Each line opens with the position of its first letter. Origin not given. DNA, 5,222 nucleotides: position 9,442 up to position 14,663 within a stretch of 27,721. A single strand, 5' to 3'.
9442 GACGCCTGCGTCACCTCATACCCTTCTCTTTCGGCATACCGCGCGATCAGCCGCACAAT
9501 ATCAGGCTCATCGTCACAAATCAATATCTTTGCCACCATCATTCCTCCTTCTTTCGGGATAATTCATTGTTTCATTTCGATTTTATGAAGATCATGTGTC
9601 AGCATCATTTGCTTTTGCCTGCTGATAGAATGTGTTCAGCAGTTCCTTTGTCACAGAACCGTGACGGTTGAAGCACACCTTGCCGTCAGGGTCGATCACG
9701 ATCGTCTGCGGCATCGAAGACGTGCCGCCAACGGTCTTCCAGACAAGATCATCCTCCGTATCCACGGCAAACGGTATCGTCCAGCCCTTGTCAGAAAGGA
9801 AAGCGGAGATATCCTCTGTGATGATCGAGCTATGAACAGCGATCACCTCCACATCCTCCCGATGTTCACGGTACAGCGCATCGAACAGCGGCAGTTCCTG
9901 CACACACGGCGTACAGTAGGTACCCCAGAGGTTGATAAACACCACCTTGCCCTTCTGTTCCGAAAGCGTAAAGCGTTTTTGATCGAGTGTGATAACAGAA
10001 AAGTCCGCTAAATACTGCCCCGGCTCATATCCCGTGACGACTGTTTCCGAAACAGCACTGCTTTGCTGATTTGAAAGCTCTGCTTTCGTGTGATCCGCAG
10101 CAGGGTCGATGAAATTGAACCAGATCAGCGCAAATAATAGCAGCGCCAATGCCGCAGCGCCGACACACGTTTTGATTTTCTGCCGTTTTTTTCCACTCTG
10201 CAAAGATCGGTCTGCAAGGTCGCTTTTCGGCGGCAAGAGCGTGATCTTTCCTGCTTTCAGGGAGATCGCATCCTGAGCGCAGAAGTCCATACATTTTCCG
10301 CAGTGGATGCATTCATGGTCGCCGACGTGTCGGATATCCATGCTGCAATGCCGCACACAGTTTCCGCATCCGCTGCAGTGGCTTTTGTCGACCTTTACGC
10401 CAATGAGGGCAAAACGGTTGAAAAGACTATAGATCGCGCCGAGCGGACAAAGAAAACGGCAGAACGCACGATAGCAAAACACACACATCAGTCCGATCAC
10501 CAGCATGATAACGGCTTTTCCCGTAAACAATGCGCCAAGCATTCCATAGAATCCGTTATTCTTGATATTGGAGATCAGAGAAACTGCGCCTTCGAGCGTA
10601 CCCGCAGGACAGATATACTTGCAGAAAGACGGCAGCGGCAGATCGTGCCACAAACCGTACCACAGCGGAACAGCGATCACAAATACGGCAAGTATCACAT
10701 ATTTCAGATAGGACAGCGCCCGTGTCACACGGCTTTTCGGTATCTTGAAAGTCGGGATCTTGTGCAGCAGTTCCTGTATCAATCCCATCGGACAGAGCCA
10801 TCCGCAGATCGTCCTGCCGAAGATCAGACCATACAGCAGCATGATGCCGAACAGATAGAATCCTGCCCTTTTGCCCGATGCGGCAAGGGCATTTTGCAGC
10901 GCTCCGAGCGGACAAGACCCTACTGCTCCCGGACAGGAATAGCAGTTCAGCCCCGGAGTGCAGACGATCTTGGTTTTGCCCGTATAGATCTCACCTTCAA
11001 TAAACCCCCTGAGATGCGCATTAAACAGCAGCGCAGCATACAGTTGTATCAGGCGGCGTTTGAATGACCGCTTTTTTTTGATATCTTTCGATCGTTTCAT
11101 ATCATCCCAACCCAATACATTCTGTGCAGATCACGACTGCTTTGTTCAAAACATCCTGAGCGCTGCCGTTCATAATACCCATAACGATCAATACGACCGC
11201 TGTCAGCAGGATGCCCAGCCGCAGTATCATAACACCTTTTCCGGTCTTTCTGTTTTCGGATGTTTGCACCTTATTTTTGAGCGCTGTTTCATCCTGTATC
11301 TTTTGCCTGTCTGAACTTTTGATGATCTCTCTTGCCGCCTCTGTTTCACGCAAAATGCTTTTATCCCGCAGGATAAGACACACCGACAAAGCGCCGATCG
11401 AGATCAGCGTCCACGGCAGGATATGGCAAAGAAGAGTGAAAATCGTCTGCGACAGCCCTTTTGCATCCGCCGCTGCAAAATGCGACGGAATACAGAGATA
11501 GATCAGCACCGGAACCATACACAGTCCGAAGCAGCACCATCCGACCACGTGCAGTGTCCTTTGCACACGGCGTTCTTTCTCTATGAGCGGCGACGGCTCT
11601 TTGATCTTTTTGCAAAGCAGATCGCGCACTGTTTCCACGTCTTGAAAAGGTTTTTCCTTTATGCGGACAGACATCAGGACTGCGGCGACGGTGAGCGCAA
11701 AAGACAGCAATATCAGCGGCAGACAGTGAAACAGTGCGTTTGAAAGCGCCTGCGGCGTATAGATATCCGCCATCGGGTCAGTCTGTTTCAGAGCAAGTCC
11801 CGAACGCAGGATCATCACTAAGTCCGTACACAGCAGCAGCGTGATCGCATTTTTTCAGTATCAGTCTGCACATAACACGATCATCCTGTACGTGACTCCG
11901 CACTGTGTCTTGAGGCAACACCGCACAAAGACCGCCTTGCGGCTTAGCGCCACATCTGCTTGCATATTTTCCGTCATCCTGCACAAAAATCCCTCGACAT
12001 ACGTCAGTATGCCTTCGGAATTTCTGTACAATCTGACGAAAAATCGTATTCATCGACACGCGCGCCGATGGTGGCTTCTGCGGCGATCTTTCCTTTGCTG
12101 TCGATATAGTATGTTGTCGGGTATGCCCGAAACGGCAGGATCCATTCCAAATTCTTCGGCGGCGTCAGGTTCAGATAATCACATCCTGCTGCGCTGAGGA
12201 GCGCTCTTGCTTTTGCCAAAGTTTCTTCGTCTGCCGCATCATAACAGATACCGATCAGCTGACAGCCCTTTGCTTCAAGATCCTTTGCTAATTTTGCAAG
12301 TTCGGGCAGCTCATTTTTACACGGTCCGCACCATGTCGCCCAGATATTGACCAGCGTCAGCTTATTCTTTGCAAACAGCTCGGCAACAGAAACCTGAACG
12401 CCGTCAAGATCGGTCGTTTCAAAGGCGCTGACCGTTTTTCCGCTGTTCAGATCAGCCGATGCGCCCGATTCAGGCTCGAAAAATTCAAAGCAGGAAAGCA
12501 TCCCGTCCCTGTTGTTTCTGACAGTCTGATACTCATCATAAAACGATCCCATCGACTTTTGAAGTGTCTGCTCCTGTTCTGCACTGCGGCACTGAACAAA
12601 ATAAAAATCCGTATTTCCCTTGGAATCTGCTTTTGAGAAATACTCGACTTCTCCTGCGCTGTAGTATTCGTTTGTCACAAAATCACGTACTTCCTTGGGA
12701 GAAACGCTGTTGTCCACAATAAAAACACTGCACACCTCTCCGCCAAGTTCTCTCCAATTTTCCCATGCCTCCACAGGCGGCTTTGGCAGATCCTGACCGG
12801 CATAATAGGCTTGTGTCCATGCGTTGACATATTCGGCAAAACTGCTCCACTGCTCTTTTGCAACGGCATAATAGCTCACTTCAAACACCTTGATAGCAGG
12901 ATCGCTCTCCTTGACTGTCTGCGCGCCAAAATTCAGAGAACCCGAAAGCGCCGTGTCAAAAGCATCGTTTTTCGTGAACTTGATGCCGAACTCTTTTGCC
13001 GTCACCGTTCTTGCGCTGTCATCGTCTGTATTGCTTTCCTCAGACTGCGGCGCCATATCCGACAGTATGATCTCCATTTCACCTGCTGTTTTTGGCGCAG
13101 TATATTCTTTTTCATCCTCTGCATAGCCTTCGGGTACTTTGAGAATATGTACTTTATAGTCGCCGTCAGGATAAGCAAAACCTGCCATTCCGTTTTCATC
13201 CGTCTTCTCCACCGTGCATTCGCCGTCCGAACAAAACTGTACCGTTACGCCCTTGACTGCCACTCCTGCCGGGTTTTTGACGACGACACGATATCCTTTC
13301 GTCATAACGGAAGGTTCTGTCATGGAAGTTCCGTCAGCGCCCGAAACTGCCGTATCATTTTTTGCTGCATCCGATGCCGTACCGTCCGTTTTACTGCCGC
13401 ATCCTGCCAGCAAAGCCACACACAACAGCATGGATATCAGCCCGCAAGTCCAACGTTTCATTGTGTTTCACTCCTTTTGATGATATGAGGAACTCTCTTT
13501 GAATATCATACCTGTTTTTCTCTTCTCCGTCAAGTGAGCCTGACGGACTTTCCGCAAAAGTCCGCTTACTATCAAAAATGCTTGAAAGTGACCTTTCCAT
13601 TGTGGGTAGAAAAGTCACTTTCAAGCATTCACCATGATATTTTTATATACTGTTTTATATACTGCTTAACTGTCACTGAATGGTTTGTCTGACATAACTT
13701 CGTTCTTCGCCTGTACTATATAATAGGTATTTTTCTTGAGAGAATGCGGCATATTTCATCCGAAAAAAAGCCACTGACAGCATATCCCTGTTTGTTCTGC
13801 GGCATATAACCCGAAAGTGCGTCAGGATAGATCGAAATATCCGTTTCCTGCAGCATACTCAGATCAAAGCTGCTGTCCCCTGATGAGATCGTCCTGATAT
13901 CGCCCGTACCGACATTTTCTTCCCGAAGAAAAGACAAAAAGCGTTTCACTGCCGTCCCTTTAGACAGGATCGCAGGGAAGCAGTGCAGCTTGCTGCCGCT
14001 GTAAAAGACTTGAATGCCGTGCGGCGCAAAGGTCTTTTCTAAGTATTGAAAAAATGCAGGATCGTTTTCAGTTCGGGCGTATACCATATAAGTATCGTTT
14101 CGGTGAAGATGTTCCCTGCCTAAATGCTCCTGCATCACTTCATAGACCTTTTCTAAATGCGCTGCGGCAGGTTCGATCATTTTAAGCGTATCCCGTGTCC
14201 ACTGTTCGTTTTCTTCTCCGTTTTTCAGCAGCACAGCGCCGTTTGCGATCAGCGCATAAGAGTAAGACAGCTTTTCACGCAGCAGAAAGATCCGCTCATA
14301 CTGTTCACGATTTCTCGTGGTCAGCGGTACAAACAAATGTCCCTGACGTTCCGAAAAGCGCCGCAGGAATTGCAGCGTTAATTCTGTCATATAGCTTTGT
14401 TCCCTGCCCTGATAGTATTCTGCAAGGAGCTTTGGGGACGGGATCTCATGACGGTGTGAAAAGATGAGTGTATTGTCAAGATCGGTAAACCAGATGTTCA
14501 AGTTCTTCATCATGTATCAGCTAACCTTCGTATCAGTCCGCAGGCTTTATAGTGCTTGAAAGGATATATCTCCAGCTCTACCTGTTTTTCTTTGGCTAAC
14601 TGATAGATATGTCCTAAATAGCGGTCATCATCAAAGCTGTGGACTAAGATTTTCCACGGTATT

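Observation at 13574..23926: Complete, compact Ter-type stress operon with a non-standard gene set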

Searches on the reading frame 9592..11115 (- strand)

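Call 5: search_protein_families(library=pfam, proteins=[window:9592-11115:-], max_evalue=0.001)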
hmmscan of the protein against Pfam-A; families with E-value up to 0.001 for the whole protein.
window:9592-11115:- (507 aa): 8 families
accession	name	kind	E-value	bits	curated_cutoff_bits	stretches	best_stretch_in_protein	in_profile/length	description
PF08534.16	Redoxin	-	3.9e-17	62.8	26.6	1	366-487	3-135/148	Redoxin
PF00578.27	AhpC-TSA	-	1.1e-15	58.1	26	1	366-480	2-121/124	AhpC/TSA family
PF12801.12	Fer4_5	-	2.4e-15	56.7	22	2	89-127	10-47/48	4Fe-4S binding domain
PF12838.12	Fer4_7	-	2.5e-08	34.7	27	0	269-288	2-21/52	4Fe-4S dicluster domain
PF13905.12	Thioredoxin_8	-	8.2e-08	32.9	27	1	389-480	1-94/94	Thioredoxin-like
PF25160.1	LdpA_Fe-S-bd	-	3.6e-05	23.9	27.6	0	219-260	9-41/49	LdpA Fe-S cluster-binding domain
PF00037.32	Fer4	-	4.4e-05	23.6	21.1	0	240-257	1-18/24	4Fe-4S binding domain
PF13187.11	Fer4_9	-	4.5e-05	23.8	27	0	210-260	1-50/52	4Fe-4S dicluster domain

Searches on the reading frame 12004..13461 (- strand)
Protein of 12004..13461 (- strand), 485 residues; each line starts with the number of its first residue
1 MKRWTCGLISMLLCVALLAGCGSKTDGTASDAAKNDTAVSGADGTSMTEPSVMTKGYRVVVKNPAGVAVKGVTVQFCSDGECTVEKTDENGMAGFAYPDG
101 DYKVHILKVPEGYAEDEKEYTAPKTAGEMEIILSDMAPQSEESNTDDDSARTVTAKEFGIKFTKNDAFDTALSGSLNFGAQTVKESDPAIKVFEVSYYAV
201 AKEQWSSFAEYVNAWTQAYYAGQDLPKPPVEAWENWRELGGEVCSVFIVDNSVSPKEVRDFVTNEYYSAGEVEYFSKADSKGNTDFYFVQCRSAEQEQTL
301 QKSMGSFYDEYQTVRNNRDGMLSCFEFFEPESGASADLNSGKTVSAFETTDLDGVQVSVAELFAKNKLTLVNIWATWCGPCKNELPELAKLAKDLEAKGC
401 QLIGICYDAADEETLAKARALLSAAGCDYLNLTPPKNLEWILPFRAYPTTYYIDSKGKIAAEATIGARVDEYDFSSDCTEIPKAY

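Call 5: search_protein_families(library=pfam, proteins=[window:12004-13461:-], max_evalue=0.001)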
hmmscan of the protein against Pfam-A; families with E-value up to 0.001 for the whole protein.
window:12004-13461:- (485 aa): 5 families
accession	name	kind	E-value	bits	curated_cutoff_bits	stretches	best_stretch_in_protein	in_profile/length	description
PF00578.27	AhpC-TSA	-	7e-16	58.7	26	1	341-460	2-122/124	AhpC/TSA family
PF08534.16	Redoxin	-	1.9e-13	50.9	26.6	1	340-461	2-130/148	Redoxin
PF00085.26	Thioredoxin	-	1e-07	32.3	23.5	1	363-399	15-50/103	Thioredoxin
PF13905.12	Thioredoxin_8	-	2.6e-06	28.1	27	1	366-419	1-54/94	Thioredoxin-like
PF24025.1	Ig_DR_A0283-like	-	0.00015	22.5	27.1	0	56-105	8-61/102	DR_A0283-like, Ig-like domain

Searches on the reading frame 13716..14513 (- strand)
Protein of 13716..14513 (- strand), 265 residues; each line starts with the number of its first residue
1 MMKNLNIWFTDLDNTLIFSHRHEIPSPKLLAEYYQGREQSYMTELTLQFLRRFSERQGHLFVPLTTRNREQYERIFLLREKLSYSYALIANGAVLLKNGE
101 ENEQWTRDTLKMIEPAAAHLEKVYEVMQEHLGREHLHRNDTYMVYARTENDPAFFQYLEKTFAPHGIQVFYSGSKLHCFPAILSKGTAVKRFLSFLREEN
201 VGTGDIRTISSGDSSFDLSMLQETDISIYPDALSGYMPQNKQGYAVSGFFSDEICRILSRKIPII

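Call 3: search_protein_families(library=pfam, proteins=[window:13716-14513:-], max_evalue=0.01)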
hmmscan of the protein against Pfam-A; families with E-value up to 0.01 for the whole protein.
window:13716-14513:- (265 aa): 2 families
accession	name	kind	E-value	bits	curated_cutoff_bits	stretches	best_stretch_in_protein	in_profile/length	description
PF08282.18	Hydrolase_3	-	3.8e-07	30.5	20.9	1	137-228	138-226/255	haloacid dehalogenase-like hydrolase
PF02984.24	Cyclin_C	-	0.00034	21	22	1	46-135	3-94/119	Cyclin, C-terminal domain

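Call 4: search_protein_families(library=ncbifam, proteins=[window:13716-14513:-], max_evalue=0.01)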
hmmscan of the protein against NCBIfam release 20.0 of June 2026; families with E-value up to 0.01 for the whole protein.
window:13716-14513:- (265 aa): 10 families
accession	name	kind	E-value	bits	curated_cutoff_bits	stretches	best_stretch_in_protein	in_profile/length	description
TIGR00099.1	Cof-subfamily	subfamily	2.5e-09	37.1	137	1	8-161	2-124/256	Cof-type HAD-IIB family hydrolase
TIGR01486.1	HAD-SF-IIB-MPGP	subfamily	1e-08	34.8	164.75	1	120-229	117-219/257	mannosyl-3-phosphoglycerate phosphatase family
TIGR01484.1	HAD-SF-IIB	subfamily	1.9e-07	31.3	41.8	1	9-226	3-217/221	HAD-IIB family hydrolase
TIGR02461.1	osmo_MPG_phos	equivalog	1.7e-05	25.1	244.35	1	162-229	162-225/227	mannosyl-3-phosphoglycerate phosphatase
NF002245.0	PRK01158.1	equivalog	4.1e-05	23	198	1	89-228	64-196/233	phosphoglycolate phosphatase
TIGR02463.1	MPGP_rel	hypoth_equivalog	5.1e-05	23.2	282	1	121-228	115-213/216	mannosyl-3-phosphoglycerate phosphatase-related protein YedP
NF001218.0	PRK00192.1-5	equivalog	0.00014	21.6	362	1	156-228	163-232/275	mannosyl-3-phosphoglycerate phosphatase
NF001217.0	PRK00192.1-4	equivalog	0.00015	21.4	373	1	158-238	156-231/265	mannosyl-3-phosphoglycerate phosphatase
TIGR01487.1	Pglycolate_arch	equivalog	0.00038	20.4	122.75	1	154-228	117-186/215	phosphoglycolate phosphatase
TIGR01482.1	SPP-subfamily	subfamily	0.00082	19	107.15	1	45-226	19-186/225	sucrose-phosphate phosphatase subfamily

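Call 6: search_protein_families(library=padloc, proteins=[window:13716-14513:-], max_evalue=0.01)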
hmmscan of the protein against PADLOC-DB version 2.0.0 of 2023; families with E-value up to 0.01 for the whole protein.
window:13716-14513:- (265 aa): 0 families
